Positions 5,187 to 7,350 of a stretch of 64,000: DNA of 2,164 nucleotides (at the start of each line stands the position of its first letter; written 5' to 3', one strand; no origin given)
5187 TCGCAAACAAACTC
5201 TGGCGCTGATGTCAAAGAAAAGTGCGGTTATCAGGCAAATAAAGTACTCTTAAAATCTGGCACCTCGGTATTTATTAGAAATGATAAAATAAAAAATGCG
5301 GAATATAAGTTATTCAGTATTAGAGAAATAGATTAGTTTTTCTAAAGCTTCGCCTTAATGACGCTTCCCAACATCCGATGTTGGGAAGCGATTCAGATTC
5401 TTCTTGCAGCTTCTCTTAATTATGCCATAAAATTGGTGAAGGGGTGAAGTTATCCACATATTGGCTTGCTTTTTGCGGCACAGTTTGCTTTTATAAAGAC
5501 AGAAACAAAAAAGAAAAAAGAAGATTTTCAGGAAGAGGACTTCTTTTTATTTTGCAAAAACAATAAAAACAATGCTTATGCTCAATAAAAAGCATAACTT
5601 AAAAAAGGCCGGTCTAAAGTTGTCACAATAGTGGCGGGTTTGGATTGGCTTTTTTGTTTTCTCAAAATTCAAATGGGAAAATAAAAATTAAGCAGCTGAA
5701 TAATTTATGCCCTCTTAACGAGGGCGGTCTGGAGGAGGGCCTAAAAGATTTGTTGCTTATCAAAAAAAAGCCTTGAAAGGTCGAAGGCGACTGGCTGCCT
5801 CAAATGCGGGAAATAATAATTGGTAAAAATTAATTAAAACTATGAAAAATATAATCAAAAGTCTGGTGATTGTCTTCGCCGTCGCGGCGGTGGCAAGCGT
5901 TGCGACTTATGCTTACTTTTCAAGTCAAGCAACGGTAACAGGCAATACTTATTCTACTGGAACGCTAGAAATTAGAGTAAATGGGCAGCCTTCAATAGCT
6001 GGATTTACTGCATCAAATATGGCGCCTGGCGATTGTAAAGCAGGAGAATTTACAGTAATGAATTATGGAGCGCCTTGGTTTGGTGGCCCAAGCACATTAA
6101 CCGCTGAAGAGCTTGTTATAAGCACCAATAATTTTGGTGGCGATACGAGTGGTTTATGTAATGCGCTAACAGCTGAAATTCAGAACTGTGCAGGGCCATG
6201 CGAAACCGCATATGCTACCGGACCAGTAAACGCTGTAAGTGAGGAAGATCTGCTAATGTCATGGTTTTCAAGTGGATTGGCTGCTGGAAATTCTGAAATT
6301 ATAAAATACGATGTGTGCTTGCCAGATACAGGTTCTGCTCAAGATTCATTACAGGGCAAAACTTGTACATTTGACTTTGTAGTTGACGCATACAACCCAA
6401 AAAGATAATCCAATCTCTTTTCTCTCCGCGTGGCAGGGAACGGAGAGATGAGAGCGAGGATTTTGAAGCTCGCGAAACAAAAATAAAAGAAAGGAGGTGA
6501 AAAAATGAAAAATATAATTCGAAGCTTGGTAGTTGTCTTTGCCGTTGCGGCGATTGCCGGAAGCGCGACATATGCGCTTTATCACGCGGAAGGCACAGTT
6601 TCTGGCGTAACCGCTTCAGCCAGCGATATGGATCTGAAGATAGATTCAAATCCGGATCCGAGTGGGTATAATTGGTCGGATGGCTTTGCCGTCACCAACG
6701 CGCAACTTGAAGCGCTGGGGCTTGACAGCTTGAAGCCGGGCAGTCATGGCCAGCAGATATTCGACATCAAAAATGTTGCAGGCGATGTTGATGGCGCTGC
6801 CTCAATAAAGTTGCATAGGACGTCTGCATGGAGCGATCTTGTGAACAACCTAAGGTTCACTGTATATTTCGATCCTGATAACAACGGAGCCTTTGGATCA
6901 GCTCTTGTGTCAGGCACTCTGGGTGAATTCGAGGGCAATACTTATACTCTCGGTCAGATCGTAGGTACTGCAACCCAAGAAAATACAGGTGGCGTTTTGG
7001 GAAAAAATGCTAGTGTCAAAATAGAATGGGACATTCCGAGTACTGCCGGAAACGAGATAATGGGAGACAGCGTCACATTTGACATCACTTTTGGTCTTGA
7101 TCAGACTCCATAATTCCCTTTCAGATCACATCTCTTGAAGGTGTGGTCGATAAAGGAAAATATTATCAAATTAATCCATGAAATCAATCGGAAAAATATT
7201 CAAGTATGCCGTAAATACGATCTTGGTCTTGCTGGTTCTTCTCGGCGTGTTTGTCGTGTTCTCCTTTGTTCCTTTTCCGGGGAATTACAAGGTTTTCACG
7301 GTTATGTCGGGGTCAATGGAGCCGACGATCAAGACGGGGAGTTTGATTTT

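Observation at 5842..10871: TasA/SipW-type extracellular fibre operon with a lamin-tail-domain giant subunit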

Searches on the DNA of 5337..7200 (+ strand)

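Call 83: search_rna_families(sources=[L007, L008, L010, L016, L017, L005], threshold=gathering)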
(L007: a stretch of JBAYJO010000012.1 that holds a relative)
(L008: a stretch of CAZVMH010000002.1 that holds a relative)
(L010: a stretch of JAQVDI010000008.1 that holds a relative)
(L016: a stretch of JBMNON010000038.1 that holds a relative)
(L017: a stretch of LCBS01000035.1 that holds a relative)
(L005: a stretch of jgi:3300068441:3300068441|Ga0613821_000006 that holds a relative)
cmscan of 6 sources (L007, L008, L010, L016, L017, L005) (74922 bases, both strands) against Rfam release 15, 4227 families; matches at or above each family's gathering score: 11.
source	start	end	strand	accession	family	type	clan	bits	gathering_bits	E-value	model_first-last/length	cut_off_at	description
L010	6529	6602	-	RF00005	tRNA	Gene; tRNA;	CL00001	73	29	5.3e-14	1-71/71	no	tRNA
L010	226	297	-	RF00005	tRNA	Gene; tRNA;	CL00001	71.7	29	1.2e-13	1-71/71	no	tRNA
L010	7390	7461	+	RF00005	tRNA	Gene; tRNA;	CL00001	69.7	29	4.3e-13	1-71/71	no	tRNA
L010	6650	6721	-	RF00005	tRNA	Gene; tRNA;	CL00001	68.8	29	7.9e-13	1-71/71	no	tRNA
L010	379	449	-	RF00005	tRNA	Gene; tRNA;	CL00001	66.6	29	3.2e-12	1-71/71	no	tRNA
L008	82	152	+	RF00005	tRNA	Gene; tRNA;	CL00001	63.4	29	2.4e-11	1-71/71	no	tRNA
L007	6976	7047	+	RF00005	tRNA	Gene; tRNA;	CL00001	59.1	29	3.7e-10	1-71/71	no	tRNA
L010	17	101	-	RF00005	tRNA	Gene; tRNA;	CL00001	58.8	29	4.4e-10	1-71/71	no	tRNA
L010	125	211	-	RF00005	tRNA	Gene; tRNA;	CL00001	57.5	29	9.9e-10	1-71/71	no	tRNA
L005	20307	20407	+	RF00162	SAM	Cis-reg; riboswitch;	CL00012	49.9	44.4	2.2e-08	1-108/108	no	SAM riboswitch aptamer (S box leader)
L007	54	187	-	RF00174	Cobalamin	Cis-reg; riboswitch;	CL00101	35.6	31.5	2.6e-05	1-189/189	no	Cobalamin riboswitch aptamer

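Call 84: search_rna_families(source=window, start=5337, end=7200, threshold=evalue, max_evalue=1)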
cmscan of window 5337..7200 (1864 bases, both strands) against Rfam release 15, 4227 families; matches with E-value up to 1: 3.
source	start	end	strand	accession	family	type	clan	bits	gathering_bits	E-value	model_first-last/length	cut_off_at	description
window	5862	6003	+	RF02973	Enterococcus-1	Gene; sRNA;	-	19.1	71.4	0.64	1-152/152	no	Enterococcus-1 RNA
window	5524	5742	+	RF01822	RsaJ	Gene; sRNA;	-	17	100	0.37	1-287/287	no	RNA Staph. aureus A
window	5554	5616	+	RF01675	CrcZ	Gene; sRNA;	-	14.7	95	0.32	1-398/398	no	Pseudomonas sRNA CrcZ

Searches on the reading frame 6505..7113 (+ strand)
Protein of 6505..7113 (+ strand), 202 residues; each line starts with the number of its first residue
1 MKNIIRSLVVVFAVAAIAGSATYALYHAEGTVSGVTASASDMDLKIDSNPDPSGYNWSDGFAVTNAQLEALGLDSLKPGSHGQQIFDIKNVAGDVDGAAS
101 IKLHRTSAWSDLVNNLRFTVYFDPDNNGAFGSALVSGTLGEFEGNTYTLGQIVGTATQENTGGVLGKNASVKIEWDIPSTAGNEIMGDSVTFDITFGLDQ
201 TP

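Call 3: search_protein_families(library=pfam, proteins=[window:6505-7113:+], max_evalue=0.1)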
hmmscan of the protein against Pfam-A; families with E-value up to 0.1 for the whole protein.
window:6505-7113:+ (202 aa): 0 families

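Call 4: search_protein_families(library=ncbifam, proteins=[window:6505-7113:+], max_evalue=0.1)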
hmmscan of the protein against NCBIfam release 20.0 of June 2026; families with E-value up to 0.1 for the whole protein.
window:6505-7113:+ (202 aa): 0 families

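Call 41: search_solved_structures(query=A4, max_evalue=1, show_alignments=1)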
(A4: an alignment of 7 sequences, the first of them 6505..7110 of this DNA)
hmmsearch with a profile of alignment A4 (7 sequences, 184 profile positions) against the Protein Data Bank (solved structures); distinct sequences matched with E-value up to 1: 15.
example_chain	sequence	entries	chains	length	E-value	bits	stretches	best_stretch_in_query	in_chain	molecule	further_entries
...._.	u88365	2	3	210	1.8e-07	34.9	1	33-183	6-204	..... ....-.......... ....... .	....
8aur_A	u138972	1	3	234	3.1e-07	34.1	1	32-183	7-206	Major biofilm matrix component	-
2bzd_A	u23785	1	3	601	0.0047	20.5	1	51-126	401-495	BACTERIAL SIALIDASE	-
1w8n_A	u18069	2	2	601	0.0047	20.5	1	51-126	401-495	BACTERIAL SIALIDASE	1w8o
2ber_A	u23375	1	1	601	0.0048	20.5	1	51-126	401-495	BACTERIAL SIALIDASE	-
1eut_A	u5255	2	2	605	0.0048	20.5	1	51-126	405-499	SIALIDASE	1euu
1wcq_A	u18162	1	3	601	0.0049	20.4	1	51-126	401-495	SIALIDASE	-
9sj2_C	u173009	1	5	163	0.0051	20.4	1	35-103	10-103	AbpX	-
9rhp_A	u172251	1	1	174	0.0069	20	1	33-104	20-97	Archaeal bundling protein X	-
7e6u_D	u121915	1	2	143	0.5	13.9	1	54-138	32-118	NB-2D11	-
9zz6_L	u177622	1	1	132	0.57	13.7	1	52-112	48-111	Nanobody E2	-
3k81_A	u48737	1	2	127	0.69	13.4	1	62-128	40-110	Single strand antibody VHH domain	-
7ul3_C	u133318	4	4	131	0.69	13.4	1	62-132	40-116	Nanobody 6M | Nanobody6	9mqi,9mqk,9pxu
6cxh_A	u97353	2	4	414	0.77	13.3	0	26-83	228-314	Particulate methane monooxygenase, B subunit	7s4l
6ul6_B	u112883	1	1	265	0.88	13.1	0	46-118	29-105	ciA-D12/11/ciA-B5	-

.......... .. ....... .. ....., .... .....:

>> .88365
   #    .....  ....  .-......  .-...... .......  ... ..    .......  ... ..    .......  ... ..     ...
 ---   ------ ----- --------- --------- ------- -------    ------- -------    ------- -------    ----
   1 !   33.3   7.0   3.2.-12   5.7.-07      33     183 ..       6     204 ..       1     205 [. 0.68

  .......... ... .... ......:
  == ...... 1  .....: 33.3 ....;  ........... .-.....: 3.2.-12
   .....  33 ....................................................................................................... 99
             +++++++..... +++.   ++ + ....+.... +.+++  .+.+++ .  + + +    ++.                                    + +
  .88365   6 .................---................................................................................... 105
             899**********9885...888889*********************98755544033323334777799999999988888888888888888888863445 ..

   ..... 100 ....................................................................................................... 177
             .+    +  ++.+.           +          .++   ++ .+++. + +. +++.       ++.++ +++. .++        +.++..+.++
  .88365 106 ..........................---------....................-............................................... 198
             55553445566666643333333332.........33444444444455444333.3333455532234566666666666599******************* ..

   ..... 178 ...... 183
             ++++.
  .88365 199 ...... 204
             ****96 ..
